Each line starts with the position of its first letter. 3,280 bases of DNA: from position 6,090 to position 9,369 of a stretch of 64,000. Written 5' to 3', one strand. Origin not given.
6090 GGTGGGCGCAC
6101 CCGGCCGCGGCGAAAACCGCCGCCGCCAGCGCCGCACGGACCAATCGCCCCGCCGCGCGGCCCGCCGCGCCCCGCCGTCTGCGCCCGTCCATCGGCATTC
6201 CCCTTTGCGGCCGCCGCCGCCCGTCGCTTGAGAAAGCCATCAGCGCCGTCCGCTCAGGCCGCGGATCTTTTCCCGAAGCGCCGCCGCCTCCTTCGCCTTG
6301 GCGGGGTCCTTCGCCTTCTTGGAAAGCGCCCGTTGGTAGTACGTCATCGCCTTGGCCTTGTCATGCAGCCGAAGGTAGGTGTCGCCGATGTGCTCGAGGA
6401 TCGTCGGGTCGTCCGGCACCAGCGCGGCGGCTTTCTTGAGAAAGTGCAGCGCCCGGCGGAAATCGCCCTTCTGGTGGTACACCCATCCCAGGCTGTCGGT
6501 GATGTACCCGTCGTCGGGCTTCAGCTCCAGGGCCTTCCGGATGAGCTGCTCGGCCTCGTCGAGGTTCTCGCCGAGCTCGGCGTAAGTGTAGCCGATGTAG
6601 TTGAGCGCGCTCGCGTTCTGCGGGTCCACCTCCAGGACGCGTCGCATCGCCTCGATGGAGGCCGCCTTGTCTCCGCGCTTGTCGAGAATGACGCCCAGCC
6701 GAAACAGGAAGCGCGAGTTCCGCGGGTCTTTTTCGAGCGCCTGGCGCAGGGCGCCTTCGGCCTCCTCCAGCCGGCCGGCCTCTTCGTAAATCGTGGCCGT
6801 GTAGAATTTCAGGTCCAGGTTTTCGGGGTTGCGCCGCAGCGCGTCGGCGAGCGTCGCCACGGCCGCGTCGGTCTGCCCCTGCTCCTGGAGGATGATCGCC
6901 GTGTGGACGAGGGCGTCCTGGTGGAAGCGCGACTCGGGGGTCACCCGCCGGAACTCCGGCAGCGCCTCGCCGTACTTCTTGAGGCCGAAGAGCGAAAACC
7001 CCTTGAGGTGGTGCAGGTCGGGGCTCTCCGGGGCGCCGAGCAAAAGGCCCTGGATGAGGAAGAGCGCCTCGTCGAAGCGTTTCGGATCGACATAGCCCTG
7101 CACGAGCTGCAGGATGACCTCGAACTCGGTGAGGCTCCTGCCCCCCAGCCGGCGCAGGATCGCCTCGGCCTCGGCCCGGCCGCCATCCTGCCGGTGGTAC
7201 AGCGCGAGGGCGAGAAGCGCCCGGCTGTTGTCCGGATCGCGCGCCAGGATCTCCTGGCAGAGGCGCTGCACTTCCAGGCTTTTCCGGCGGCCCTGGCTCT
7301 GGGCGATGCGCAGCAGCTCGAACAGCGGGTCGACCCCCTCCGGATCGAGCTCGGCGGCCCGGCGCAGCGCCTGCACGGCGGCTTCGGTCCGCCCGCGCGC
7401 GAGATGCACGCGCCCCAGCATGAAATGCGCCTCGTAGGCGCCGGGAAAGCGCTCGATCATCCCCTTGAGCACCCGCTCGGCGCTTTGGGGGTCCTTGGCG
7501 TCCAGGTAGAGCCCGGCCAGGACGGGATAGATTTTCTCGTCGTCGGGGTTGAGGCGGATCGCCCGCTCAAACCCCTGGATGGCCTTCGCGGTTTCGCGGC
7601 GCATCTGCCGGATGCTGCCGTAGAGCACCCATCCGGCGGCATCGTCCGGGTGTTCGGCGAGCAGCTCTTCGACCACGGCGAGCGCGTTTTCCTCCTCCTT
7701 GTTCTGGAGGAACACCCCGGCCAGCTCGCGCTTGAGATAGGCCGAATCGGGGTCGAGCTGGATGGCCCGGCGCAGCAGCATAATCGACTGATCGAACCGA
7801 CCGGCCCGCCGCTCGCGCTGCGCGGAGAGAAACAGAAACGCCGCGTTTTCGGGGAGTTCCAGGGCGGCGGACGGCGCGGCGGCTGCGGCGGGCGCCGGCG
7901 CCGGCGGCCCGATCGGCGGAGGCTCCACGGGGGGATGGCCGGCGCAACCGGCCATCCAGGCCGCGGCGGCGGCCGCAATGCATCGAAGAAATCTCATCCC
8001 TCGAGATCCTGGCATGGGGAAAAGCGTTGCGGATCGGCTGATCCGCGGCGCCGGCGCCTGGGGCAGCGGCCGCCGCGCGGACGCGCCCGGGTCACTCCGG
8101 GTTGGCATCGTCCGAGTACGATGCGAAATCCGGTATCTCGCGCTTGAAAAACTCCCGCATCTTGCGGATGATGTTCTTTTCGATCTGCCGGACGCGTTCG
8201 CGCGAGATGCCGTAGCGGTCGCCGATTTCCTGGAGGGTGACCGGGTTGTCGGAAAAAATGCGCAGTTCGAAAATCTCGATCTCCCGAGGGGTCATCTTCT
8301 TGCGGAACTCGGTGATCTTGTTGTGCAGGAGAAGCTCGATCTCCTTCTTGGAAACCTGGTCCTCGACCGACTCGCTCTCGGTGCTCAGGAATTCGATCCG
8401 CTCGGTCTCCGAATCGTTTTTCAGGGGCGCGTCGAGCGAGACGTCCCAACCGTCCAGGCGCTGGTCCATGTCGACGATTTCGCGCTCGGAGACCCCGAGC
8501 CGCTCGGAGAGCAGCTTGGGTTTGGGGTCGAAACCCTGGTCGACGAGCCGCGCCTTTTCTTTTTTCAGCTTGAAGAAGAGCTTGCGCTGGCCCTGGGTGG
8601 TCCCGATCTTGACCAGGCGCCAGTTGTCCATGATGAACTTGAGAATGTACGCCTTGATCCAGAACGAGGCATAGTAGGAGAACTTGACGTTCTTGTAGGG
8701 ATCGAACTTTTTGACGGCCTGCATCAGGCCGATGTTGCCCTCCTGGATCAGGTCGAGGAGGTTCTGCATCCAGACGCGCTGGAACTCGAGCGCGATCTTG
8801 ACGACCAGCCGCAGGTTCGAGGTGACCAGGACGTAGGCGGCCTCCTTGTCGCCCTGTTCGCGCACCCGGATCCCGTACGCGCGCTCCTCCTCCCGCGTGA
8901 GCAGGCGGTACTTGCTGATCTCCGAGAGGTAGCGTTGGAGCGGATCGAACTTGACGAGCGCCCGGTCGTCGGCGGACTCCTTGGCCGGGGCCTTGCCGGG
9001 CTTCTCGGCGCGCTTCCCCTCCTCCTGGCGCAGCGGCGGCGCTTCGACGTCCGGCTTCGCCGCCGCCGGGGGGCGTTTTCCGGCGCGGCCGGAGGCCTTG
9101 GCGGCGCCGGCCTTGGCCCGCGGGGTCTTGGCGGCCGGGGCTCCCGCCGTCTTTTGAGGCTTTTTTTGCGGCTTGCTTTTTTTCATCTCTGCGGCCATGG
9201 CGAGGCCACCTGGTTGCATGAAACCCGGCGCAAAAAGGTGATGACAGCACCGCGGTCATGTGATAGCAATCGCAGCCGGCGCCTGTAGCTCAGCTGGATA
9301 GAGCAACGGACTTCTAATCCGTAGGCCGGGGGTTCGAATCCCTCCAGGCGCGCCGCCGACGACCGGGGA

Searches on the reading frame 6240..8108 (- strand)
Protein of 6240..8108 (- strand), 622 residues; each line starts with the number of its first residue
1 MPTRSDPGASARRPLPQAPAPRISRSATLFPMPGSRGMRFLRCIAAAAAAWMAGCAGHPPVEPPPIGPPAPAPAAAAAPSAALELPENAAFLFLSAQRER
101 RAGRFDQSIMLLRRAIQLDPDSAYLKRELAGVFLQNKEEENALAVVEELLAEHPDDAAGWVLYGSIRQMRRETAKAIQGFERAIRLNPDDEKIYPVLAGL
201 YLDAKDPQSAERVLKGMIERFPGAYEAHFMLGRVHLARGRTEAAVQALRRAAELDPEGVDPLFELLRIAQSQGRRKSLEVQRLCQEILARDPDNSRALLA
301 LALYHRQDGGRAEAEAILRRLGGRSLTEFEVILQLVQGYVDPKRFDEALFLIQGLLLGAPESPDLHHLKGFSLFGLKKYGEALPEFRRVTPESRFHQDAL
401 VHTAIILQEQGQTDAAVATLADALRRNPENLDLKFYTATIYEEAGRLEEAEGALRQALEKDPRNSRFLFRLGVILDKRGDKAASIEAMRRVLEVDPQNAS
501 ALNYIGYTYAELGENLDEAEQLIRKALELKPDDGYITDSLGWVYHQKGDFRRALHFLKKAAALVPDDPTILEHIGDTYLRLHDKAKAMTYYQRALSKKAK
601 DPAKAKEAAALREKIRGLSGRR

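Call 7: search_protein_families(library=pfam, proteins=[window:6240-8108:-], max_evalue=0.0001)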
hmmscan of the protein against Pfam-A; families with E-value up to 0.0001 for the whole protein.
window:6240-8108:- (622 aa): 30 families (the best 25 are shown)
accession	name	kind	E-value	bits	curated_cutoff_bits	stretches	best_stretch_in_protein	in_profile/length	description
PF13432.12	TPR_16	-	2.9e-51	171.9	32.7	6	404-464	4-64/65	Tetratricopeptide repeat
PF14559.12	TPR_19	-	3.3e-51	171.9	25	5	409-466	3-60/68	Tetratricopeptide repeat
PF07719.23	TPR_2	-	3.7e-47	155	27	1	226-257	2-33/34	Tetratricopeptide repeat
PF13428.12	TPR_14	-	3.9e-46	151.1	23.5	1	434-472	4-42/44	Tetratricopeptide repeat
PF13431.12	TPR_17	-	1.1e-45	150.6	24.4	0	454-483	2-31/34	Tetratricopeptide repeat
PF00515.34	TPR_1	-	1.4e-42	142.2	27.8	0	226-257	2-33/34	Tetratricopeptide repeat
PF13181.12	TPR_8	-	4.1e-40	133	25.7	0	225-257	1-33/34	Tetratricopeptide repeat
PF23914.1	TPR_CcmH_CycH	-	1.1e-39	136.2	42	4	150-223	43-119/158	Cytochrome c-type biogenesis protein H TPR domain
PF13414.12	TPR_11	-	2.1e-34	117.4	26.8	0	543-581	3-41/42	TPR repeat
PF13174.12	TPR_6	-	4.6e-28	96.4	26.3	0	398-429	1-32/33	Tetratricopeptide repeat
PF13429.12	TPR_15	-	1.4e-26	94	26.2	2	82-213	141-270/280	Tetratricopeptide repeat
PF13424.12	TPR_12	-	1.2e-25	90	30.1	1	499-563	3-74/77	Tetratricopeptide repeat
PF12895.13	ANAPC3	-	2.6e-25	89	27.2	0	515-593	4-81/82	Anaphase-promoting complex, cyclosome, subunit 3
PF13371.12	TPR_9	-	1.3e-24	86.4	35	1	133-193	5-65/73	Tetratricopeptide repeat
PF13176.12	TPR_7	-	2.1e-20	71.4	27.9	0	539-568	4-33/36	Tetratricopeptide repeat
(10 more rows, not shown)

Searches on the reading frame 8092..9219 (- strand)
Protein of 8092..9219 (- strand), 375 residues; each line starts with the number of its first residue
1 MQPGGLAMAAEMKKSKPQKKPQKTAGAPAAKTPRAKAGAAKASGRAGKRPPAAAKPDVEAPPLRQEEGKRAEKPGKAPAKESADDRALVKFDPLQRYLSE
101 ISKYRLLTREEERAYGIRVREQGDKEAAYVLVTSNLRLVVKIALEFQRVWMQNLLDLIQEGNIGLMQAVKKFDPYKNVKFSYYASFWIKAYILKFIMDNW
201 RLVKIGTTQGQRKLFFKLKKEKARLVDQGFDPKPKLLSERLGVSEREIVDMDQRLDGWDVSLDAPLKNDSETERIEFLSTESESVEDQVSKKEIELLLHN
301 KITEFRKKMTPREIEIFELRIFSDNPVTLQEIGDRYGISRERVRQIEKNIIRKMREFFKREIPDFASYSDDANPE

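Call 7: search_protein_families(library=pfam, proteins=[window:8092-9219:-], max_evalue=0.0001)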
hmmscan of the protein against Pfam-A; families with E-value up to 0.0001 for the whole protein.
window:8092-9219:- (375 aa): 3 families
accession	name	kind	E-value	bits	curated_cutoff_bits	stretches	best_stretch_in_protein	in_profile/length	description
PF04542.20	Sigma70_r2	-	8.3e-15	54.8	24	1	131-201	1-70/71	Sigma-70 region 2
PF04545.22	Sigma70_r4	-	1.1e-14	54.1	24.1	1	308-356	4-50/50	Sigma-70, region 4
PF00140.25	Sigma70_r1_2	-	2.7e-10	40.5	22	1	92-122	1-31/34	Sigma-70 factor, region 1.2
